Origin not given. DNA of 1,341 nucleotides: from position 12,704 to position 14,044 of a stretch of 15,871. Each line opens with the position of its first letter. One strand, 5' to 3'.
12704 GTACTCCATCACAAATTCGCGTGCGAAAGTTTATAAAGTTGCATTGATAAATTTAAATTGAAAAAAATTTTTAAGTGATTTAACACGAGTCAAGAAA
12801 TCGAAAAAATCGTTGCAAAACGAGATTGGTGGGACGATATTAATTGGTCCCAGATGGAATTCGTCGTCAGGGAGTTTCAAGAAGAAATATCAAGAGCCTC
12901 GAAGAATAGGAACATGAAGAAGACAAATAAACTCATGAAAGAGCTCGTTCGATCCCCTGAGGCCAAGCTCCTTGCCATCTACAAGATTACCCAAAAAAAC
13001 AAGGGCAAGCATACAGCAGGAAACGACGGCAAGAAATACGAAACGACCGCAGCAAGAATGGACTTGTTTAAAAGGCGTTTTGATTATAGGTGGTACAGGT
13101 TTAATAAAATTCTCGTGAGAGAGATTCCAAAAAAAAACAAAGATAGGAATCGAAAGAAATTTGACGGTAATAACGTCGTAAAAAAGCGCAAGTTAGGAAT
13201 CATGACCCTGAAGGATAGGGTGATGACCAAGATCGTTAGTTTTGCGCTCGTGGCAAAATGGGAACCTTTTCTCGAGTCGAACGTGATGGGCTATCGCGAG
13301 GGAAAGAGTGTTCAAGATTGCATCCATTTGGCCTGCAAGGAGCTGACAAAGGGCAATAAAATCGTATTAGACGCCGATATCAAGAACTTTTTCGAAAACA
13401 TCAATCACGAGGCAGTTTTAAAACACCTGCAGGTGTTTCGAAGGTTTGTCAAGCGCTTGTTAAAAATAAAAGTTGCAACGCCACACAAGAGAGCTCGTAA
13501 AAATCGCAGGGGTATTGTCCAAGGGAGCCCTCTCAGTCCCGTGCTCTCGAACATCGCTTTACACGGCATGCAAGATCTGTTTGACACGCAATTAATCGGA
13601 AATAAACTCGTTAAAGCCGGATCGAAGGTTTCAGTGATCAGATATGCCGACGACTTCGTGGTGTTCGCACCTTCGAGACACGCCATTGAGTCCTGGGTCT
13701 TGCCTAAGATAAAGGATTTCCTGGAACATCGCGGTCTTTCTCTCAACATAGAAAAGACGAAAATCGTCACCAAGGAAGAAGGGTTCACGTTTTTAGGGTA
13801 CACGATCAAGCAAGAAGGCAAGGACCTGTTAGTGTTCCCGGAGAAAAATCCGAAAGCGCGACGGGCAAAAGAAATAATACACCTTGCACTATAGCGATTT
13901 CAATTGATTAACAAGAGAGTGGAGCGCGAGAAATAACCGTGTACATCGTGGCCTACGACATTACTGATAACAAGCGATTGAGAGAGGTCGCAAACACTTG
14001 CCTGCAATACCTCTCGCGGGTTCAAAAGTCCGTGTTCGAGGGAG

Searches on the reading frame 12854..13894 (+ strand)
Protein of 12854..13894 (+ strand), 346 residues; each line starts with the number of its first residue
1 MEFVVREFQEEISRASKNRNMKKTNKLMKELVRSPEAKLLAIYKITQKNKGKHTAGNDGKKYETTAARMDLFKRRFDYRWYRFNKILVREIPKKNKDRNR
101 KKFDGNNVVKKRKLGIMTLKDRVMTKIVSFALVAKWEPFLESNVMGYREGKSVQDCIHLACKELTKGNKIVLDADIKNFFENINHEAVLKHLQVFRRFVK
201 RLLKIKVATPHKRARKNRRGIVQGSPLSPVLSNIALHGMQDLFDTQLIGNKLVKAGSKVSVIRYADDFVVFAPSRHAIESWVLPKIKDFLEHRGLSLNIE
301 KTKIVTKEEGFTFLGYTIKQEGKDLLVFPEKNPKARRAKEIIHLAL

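Call 4: search_protein_families(library=pfam, proteins=[window:12854-13894:+], max_evalue=0.1)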
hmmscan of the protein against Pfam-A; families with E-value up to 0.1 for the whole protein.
window:12854-13894:+ (346 aa): 3 families
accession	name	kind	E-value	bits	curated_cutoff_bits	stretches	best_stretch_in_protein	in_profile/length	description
PF00078.32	RVT_1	-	2.3e-35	122.6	29.6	1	92-318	2-205/205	Reverse transcriptase (RNA-dependent DNA polymerase)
PF13655.11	RVT_N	-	1.5e-16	60.9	28.1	1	4-73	12-81/83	N-terminal domain of reverse transcriptase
PF00680.25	RdRP_1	-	2.4e-07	30.3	23.9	1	190-323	260-394/450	Viral RNA-dependent RNA polymerase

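Call 5: search_protein_families(library=ncbifam, proteins=[window:12854-13894:+], max_evalue=0.1)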
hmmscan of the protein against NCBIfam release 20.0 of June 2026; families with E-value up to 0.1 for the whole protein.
window:12854-13894:+ (346 aa): 10 families
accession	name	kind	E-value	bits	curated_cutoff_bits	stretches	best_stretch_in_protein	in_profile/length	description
TIGR04416.1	group_II_RT_mat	equivalog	5e-57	193.6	300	1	38-327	4-281/353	group II intron reverse transcriptase/maturase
NF038233.2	retron_St85_RT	exception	6.2e-19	68.4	235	1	140-324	65-236/289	retron St85 family RNA-directed DNA polymerase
NF041746.1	Drt2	equivalog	4.1e-17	62.5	390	2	212-307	215-301/416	antiviral reverse transcriptase Drt2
NF041747.1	Drt3a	equivalog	9.6e-16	58.1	200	1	167-321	109-265/412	antiviral reverse transcriptase Drt3a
NF038237.1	retron_Ec67_fus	exception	3.2e-12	45.7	450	1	166-308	109-251/572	retron Ec67 family RNA-directed DNA polymerase/endonuclease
NF042941.1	Retron_TIR_antiphage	equivalog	1.8e-08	33.6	600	1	101-298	36-209/464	TIR domain-containing anti-phage reverse transcriptase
NF041749.1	Drt4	equivalog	1.4e-07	30.9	450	1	162-305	130-267/489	antiviral reverse transcriptase Drt4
TIGR04499.1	abortive_AbiA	subfamily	1.2e-06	27.5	250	1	161-309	138-295/615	AbiA family abortive infection protein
NF041748.1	Drt3b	equivalog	1.9e-05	23.6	350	1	218-307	229-317/647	antiviral reverse transcriptase Drt3b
NF041750.1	Drt5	equivalog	5.5e-05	22.3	550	1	260-309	207-255/484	antiviral reverse transcriptase Drt5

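Call 6: search_protein_families(library=padloc, proteins=[window:12854-13894:+], max_evalue=0.01)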
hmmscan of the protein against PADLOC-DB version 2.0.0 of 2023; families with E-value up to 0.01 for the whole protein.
window:12854-13894:+ (346 aa): 85 families (the best 25 are shown)
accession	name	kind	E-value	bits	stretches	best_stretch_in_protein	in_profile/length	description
PDLC01136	RT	-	7.1e-45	151.5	1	109-320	69-260/263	RT (reverse transcriptase)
PDLC02063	Cas1_IIIb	-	5.1e-34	115.8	1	109-319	73-275/617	-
PDLC03764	RT_UG26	-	4.4e-29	99.4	1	99-325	59-279/398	DRT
PDLC01607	RT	-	1.6e-25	88.2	1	95-318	5-161/161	"CAS-I,CAS-II,CAS-III,CAS-IV,CAS-V,CAS-VI; acquisition_associated"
PDLC03754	RT_UG17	-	2.5e-24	83.9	1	111-321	78-273/429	DRT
PDLC03779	RT_UG4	-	2.2e-21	74.3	1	120-323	70-263/307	DRT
PDLC03768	Drt3a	-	5.2e-20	70.3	1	166-332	132-280/411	DRT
PDLC03766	Drt9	-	1.2e-17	62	1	110-305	99-282/488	DRT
PDLC03759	RT_UG21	-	1.5e-17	61.6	1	161-309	135-269/503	DRT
PDLC02948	RT_IX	-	5.8e-17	59.7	1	87-319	59-268/317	-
PDLC03757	Drt2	-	1.2e-16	58.8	2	194-307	274-362/502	DRT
PDLC02938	RT_I-B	-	1.2e-16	58.8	1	139-326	67-235/332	-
PDLC02946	RT_III-A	-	3.3e-16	57.4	1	140-313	101-253/330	-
PDLC02943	RT_III-A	-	3.4e-16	57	1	141-318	90-246/322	-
PDLC02940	RT_II-A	-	5.8e-16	56.2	1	145-309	256-401/477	-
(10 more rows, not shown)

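Call 53: find_homologous_proteins(query=window:12854-13894:+, max_evalue=1e-40)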
Query window:12854-13894:+ (346 aa): 140 proteins with E <= 1e-40 among 4775 candidates; the best 120 are listed.
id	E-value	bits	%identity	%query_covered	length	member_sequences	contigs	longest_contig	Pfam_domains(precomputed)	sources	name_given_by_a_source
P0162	3.3e-224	761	100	100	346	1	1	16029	PF00078.33,PF13655.12,PF00680.26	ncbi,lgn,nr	ncbi:MAG: reverse transcriptase N-terminal domain-containing protein [Candidatus Lokiarchaeota archa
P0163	4.1e-122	425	60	96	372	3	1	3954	PF00078.33,PF13655.12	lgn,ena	-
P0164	1.5e-109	384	55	97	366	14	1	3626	PF00078.33,PF13655.12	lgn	-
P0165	6.1e-104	366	54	92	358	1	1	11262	PF00078.33,PF13655.12,PF00680.26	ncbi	-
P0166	3.2e-103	363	54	92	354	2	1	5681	PF00078.33,PF13655.12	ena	-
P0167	1.1e-101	358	54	93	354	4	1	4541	PF00078.33,PF13655.12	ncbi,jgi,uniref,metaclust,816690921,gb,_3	ncbi:hypothetical protein LCGC14_1351380 [marine sediment metagenome]|uniref:Reverse transcriptase d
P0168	4.8e-100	353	54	92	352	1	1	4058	PF00078.33,PF13655.12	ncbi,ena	-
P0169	2.4e-98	347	54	93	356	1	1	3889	PF00078.33,PF13655.12,PF00680.26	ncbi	ncbi:MAG: reverse transcriptase domain-containing protein [Promethearchaeota archaeon]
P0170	1.9e-95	338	51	96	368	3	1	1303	PF00078.33,PF13655.12,PF00680.26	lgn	-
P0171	1.3e-94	335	52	95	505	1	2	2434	PF00078.33,PF13655.12,PF08388.17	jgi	jgi:RNA-directed DNA polymerase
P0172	4.2e-93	330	51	95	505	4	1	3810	PF00078.33,PF13655.12,PF08388.17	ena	-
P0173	4.5e-92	327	50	99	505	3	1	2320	PF00078.33,PF13655.12,PF08388.17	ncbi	-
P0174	1.8e-91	325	50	95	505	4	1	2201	PF00078.33,PF13655.12,PF08388.17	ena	-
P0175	1.8e-91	325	51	95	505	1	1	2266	PF00078.33,PF13655.12,PF08388.17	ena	-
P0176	2.9e-91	324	50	99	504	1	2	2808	PF00078.33,PF13655.12,PF08388.17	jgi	-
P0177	2.3e-90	321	50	95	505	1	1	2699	PF00078.33,PF13655.12,PF08388.17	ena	-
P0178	3.1e-90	321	51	95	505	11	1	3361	PF00078.33,PF13655.12,PF08388.17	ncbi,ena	-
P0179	3.3e-90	321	49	95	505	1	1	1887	PF00078.33,PF13655.12,PF08388.17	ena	-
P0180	3.9e-90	320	51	95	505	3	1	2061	PF00078.33,PF13655.12,PF08388.17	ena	-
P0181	4.7e-90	320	49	95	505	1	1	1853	PF00078.33,PF13655.12,PF08388.17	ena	-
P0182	1.5e-89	318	49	95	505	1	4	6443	PF00078.33,PF13655.12,PF08388.17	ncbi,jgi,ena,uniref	ncbi:hypothetical protein LCGC14_1501630 [marine sediment metagenome]|uniref:Reverse transcriptase d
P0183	1.5e-89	318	49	95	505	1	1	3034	PF00078.33,PF13655.12,PF08388.17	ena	-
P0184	5.3e-86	307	50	88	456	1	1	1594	PF00078.33,PF13655.12,PF08388.17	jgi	jgi:RNA-directed DNA polymerase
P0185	6.4e-86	306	48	95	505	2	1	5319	PF00078.33,PF13655.12,PF08388.17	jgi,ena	-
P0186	3.8e-84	301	50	96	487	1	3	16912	PF00078.33,PF13655.12,PF08388.17,PF00680.26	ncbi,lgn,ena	ncbi:hypothetical protein ES705_36781 [subsurface metagenome]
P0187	9.5e-82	293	48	96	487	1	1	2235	PF00078.33,PF13655.12,PF08388.17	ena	-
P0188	1.4e-80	289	47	96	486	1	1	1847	PF00078.33,PF13655.12,PF08388.17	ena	-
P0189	1.5e-80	289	48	96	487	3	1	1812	PF00078.33,PF13655.12,PF08388.17,PF00680.26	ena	-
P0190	1.8e-80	289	48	96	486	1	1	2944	PF00078.33,PF13655.12,PF08388.17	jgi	jgi:RNA-directed DNA polymerase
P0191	2.0e-80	288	50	96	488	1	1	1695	PF00078.33,PF13655.12,PF08388.17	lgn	-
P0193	8.8e-80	286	48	95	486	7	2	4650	PF00078.33,PF13655.12,PF08388.17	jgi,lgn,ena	-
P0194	1.5e-79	286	46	96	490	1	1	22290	PF00078.33,PF13655.12,PF08388.17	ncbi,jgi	-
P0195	2.0e-79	285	48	96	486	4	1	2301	PF00078.33,PF13655.12,PF08388.17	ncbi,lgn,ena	-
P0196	3.3e-79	284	46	96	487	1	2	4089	PF00078.33,PF13655.12,PF08388.17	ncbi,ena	-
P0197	5.8e-79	284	47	98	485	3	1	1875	PF00078.33,PF13655.12,PF08388.17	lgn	-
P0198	1.3e-76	276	47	96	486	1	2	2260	PF00078.33,PF13655.12,PF08388.17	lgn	-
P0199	1.4e-76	276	47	96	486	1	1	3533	PF00078.33,PF13655.12,PF08388.17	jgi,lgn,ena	-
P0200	2.5e-76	275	46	96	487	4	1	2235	PF00078.33,PF13655.12,PF08388.17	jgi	-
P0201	2.2e-75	272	48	88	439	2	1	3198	PF00078.33,PF13655.12,PF08388.17,PF00680.26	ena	-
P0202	3.1e-75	271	47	96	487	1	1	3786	PF00078.33,PF13655.12,PF08388.17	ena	-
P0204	8.2e-71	257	43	95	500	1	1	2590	PF00078.33,PF13655.12,PF08388.17,PF00680.26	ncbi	-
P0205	2.1e-62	229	42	96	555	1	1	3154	PF00078.33,PF01844.30,PF13655.12,PF08388.17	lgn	-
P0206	2.4e-62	229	43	96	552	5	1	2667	PF00078.33,PF01844.30,PF13655.12,PF08388.17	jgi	-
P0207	8.0e-62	227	43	95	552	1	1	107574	PF00078.33,PF01844.30,PF13655.12,PF08388.17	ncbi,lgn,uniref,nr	ncbi:group II intron reverse transcriptase/maturase [Deinococcus sp. 6GRE01]|uniref:group II intron 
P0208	2.2e-61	226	41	95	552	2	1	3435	PF00078.33,PF13655.12,PF08388.17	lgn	-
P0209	5.8e-61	224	41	96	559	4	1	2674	PF00078.33,PF01844.30,PF13655.12,PF08388.17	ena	-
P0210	1.7e-60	223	42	95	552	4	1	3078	PF00078.33,PF13655.12,PF08388.17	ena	-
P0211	3.1e-60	222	40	99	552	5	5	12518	PF00078.33,PF01844.30,PF13655.12,PF08388.17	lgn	-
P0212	8.1e-60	221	42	92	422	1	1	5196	PF00078.33,PF13655.12,PF08388.17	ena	-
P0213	6.4e-59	218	42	91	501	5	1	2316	PF00078.33,PF13655.12,PF08388.17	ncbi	-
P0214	1.4e-58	217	41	91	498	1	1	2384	PF00078.33,PF13655.12,PF08388.17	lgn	-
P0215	1.6e-58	216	40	99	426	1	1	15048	PF00078.33,PF13655.12,PF08388.17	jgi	jgi:RNA-directed DNA polymerase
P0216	1.6e-58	216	41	96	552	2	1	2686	PF00078.33,PF13655.12,PF08388.17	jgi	jgi:RNA-directed DNA polymerase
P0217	1.3e-57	213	42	91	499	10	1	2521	PF00078.33,PF13655.12,PF08388.17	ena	-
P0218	1.4e-57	213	40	99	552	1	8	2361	PF00078.33,PF13655.12,PF08388.17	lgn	-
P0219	1.6e-57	213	42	97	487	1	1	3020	PF00078.33,PF13655.12,PF08388.17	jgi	jgi:RNA-directed DNA polymerase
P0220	4.1e-57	212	41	91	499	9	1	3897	PF00078.33,PF13655.12,PF08388.17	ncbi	-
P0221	5.4e-57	211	41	91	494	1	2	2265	PF00078.33,PF13655.12,PF08388.17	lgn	-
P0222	9.0e-57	211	39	96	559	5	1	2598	PF00078.33,PF01844.30,PF13655.12,PF08388.17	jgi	jgi:RNA-directed DNA polymerase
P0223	1.0e-56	210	39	99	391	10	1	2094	PF00078.33,PF13655.12,PF08388.17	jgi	jgi:RNA-directed DNA polymerase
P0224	1.2e-56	210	41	96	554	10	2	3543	PF00078.33,PF01844.30,PF13655.12,PF08388.17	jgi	jgi:RNA-directed DNA polymerase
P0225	1.2e-56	210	40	95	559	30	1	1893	PF00078.33,PF13655.12,PF08388.17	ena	-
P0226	1.5e-56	210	40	96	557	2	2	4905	PF00078.33,PF01844.30,PF13655.12,PF08388.17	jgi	jgi:RNA-directed DNA polymerase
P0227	1.7e-56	210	42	96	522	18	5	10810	PF00078.33,PF13655.12,PF08388.17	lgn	-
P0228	2.3e-56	209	40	91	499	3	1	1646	PF00078.33,PF13655.12,PF08388.17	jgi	-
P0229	4.3e-56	208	39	96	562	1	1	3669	PF00078.33,PF01844.30,PF13655.12,PF08388.17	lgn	-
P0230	6.3e-56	208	41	91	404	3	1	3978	PF00078.33,PF13655.12,PF08388.17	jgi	-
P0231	7.6e-56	208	40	95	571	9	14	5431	PF00078.33,PF13655.12,PF08388.17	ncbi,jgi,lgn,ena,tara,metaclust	tara:strand:- start:155 stop:1870 length:1716 start_codon:yes stop_codon:yes gene_type:complete|meta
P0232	1.7e-55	207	40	96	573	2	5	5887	PF00078.33,PF13655.12,PF08388.17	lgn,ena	-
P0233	4.2e-55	205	41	96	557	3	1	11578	PF00078.33,PF01844.30,PF13655.12,PF08388.17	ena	-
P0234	4.9e-55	205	40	96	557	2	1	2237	PF00078.33,PF01844.30,PF13655.12,PF08388.17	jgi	jgi:RNA-directed DNA polymerase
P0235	5.5e-55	205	41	92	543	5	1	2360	PF00078.33,PF01844.30,PF13655.12,PF08388.17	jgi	jgi:RNA-directed DNA polymerase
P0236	5.5e-55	205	41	98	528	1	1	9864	PF00078.33,PF01844.30,PF13655.12,PF08388.17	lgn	-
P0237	5.9e-55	205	40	95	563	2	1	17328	PF00078.33,PF01844.30,PF13655.12,PF08388.17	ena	-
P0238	6.2e-55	205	39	96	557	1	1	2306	PF00078.33,PF01844.30,PF13655.12,PF08388.17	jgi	jgi:RNA-directed DNA polymerase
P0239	6.3e-55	205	40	96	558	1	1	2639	PF00078.33,PF01844.30,PF13655.12,PF08388.17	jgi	jgi:RNA-directed DNA polymerase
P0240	1.2e-54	204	38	96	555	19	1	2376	PF00078.33,PF01844.30,PF13655.12,PF08388.17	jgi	jgi:RNA-directed DNA polymerase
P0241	1.3e-54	204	40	96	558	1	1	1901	PF00078.33,PF01844.30,PF13655.12,PF08388.17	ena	-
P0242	2.2e-54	203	39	95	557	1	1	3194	PF00078.33,PF01844.30,PF13655.12,PF08388.17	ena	-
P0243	2.9e-54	202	40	95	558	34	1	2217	PF00078.33,PF01844.30,PF13655.12,PF08388.17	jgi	jgi:RNA-directed DNA polymerase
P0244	3.2e-54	202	39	95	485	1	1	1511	PF00078.33,PF13655.12,PF08388.17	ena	-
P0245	3.9e-54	202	41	96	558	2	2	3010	PF00078.33,PF01844.30,PF13655.12,PF08388.17,PF14279.13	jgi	jgi:RNA-directed DNA polymerase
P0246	4.5e-54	202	41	99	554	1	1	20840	PF00078.33,PF01844.30,PF13655.12,PF08388.17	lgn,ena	-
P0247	4.7e-54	202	40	96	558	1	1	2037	PF00078.33,PF01844.30,PF13655.12,PF08388.17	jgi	-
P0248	5.0e-54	202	40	96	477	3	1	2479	PF00078.33,PF13655.12,PF08388.17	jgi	jgi:RNA-directed DNA polymerase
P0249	6.5e-54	201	40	96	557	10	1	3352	PF00078.33,PF01844.30,PF13655.12,PF08388.17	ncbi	-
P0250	7.6e-54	201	41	95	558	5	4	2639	PF00078.33,PF01844.30,PF13655.12,PF08388.17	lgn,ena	-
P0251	8.5e-54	201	40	96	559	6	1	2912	PF00078.33,PF01844.30,PF13655.12,PF08388.17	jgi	-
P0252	1.3e-53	200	39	96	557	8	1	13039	PF00078.33,PF01844.30,PF13655.12,PF08388.17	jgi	jgi:RNA-directed DNA polymerase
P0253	1.6e-53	200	38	96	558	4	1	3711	PF00078.33,PF01844.30,PF13655.12,PF08388.17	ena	-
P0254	4.4e-53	199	39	96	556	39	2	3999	PF00078.33,PF01844.30,PF13655.12,PF08388.17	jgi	jgi:RNA-directed DNA polymerase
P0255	5.6e-53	198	38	95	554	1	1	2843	PF00078.33,PF01844.30,PF13655.12,PF08388.17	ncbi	-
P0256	1.2e-52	197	39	93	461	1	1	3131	PF00078.33,PF13655.12,PF08388.17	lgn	-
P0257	1.5e-52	197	40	96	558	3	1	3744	PF00078.33,PF01844.30,PF13655.12,PF08388.17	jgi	-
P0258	1.6e-52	197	38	99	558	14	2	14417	PF00078.33,PF01844.30,PF13655.12,PF08388.17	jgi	jgi:RNA-directed DNA polymerase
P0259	2.2e-52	196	40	91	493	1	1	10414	PF00078.33,PF13655.12,PF08388.17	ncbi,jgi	ncbi:MAG: group II intron reverse transcriptase/maturase [Promethearchaeota archaeon]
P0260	4.5e-52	195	38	95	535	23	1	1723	PF00078.33,PF01844.30,PF13655.12,PF08388.17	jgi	jgi:RNA-directed DNA polymerase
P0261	7.2e-52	195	37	96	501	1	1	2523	PF00078.33,PF13655.12,PF08388.17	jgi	jgi:RNA-directed DNA polymerase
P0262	1.5e-51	194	40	96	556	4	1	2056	PF00078.33,PF01844.30,PF13655.12,PF08388.17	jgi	-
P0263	2.6e-51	193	38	92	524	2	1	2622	PF00078.33,PF01844.30,PF13655.12,PF08388.17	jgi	jgi:RNA-directed DNA polymerase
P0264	1.4e-50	190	38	95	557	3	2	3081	PF00078.33,PF01844.30,PF13655.12,PF08388.17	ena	-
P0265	3.5e-50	189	39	95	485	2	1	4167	PF00078.33,PF13655.12,PF08388.17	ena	-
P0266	5.0e-50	189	38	96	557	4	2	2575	PF00078.33,PF01844.30,PF13655.12,PF08388.17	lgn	-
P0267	5.6e-50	188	39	96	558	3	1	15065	PF00078.33,PF01844.30,PF13655.12,PF08388.17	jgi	jgi:RNA-directed DNA polymerase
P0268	2.4e-49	186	37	98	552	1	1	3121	PF00078.33,PF01844.30,PF13655.12,PF08388.17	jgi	-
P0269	5.1e-49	185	37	95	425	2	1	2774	PF00078.33,PF13655.12,PF08388.17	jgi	jgi:RNA-directed DNA polymerase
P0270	2.6e-48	183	39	92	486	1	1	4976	PF00078.33,PF13655.12,PF08388.17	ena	-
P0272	6.9e-48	181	38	95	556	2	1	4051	PF00078.33,PF13655.12,PF08388.17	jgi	-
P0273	6.6e-46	175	37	95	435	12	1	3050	PF00078.33,PF13655.12,PF08388.17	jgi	-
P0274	9.8e-46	174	38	91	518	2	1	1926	PF00078.33,PF01844.30,PF13655.12,PF08388.17,PF14279.13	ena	-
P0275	1.0e-44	171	37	95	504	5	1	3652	PF00078.33,PF13655.12,PF08388.17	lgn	-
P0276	2.6e-44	170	37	92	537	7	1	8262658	PF00078.33,PF01844.30,PF13655.12,PF08388.17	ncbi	ncbi:group II intron reverse transcriptase/maturase [Moorena bouillonii]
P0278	4.4e-44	169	37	99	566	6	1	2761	PF00078.33,PF01844.30,PF13655.12,PF08388.17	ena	-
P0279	5.2e-44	169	37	95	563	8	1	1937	PF00078.33,PF01844.30,PF13655.12,PF08388.17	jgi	-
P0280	7.2e-44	168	37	95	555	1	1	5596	PF00078.33,PF01844.30,PF13655.12,PF08388.17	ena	-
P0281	1.8e-43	167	37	95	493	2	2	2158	PF00078.33,PF13655.12,PF08388.17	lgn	-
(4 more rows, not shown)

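Call 57: find_encoding_contigs(protein=P0166, flank=10000, max_places=3)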
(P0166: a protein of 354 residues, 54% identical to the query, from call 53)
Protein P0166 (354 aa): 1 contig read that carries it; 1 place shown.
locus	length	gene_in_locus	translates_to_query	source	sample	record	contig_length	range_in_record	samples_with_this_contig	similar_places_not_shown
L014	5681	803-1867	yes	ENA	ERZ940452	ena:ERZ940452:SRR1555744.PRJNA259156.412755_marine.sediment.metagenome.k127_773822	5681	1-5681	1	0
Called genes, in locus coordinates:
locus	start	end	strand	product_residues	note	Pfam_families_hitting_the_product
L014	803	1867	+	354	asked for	PF13655:RVT_N, PF00078:RVT_1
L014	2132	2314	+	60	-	-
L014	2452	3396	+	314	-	-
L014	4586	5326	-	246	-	PF02732:ERCC4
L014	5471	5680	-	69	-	?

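Call 58: find_encoding_contigs(protein=P0167, flank=10000, max_places=3)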
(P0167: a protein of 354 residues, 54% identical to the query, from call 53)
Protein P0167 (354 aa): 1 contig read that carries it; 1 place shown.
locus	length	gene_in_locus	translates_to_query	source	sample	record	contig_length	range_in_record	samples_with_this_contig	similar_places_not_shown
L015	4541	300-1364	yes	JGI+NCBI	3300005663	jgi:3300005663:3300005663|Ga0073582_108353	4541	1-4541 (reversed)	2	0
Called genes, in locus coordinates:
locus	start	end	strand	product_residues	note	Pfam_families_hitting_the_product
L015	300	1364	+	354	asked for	PF13655:RVT_N, PF00078:RVT_1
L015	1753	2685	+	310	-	-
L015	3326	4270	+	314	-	-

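Call 89: find_encoding_contigs(protein=P0163, flank=10000, max_places=3)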
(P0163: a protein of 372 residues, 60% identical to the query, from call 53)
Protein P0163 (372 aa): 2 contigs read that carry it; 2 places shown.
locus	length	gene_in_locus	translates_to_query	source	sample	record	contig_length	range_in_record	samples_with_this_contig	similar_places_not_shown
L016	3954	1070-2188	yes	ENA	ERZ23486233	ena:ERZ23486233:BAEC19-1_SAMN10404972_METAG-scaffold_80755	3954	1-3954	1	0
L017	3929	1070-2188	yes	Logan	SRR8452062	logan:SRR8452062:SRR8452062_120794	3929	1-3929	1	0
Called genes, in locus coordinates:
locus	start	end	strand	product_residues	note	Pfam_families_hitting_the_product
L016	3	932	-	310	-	?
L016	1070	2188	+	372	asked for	PF13655:RVT_N, PF00078:RVT_1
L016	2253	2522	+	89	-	PF09827:CRISPR_Cas2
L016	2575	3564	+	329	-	PF01867:Cas_Cas1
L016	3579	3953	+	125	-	?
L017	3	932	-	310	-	?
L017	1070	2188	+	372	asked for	PF13655:RVT_N, PF00078:RVT_1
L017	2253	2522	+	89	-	PF09827:CRISPR_Cas2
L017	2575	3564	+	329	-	PF01867:Cas_Cas1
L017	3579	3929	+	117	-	?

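Call 90: find_encoding_contigs(protein=P0169, flank=10000, max_places=3)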
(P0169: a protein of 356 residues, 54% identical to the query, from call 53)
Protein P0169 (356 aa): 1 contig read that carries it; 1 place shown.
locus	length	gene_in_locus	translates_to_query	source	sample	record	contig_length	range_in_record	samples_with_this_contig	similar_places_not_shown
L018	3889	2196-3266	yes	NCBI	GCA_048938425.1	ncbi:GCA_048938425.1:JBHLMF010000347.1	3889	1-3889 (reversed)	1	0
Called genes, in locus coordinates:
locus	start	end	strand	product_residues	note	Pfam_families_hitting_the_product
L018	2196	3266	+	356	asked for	PF13655:RVT_N, PF00078:RVT_1, PF00680:RdRP_1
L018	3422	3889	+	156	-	?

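Call 91: find_encoding_contigs(protein=P0168, flank=10000, max_places=3)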
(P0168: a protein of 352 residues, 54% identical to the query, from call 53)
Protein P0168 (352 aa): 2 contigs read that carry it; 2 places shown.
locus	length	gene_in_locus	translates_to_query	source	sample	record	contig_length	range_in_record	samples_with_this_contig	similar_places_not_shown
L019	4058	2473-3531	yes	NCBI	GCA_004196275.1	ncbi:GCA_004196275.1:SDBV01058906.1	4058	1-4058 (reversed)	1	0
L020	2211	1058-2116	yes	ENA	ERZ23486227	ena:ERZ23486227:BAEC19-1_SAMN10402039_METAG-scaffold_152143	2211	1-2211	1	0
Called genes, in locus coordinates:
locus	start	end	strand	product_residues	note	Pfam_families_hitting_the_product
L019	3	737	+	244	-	?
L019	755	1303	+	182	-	PF01930:Cas_Cas4, PF12705:PDDEXK_1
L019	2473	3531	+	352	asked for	PF13655:RVT_N, PF00078:RVT_1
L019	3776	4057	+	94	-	?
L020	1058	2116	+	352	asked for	PF13655:RVT_N, PF00078:RVT_1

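Call 120: search_protein_families(library=padloc, proteins=[L015:3326-4270:+], max_evalue=0.00001)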
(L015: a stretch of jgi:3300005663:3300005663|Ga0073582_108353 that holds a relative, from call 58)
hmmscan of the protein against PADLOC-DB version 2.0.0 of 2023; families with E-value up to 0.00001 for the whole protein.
L015:3326-4270:+ (314 aa): 0 families
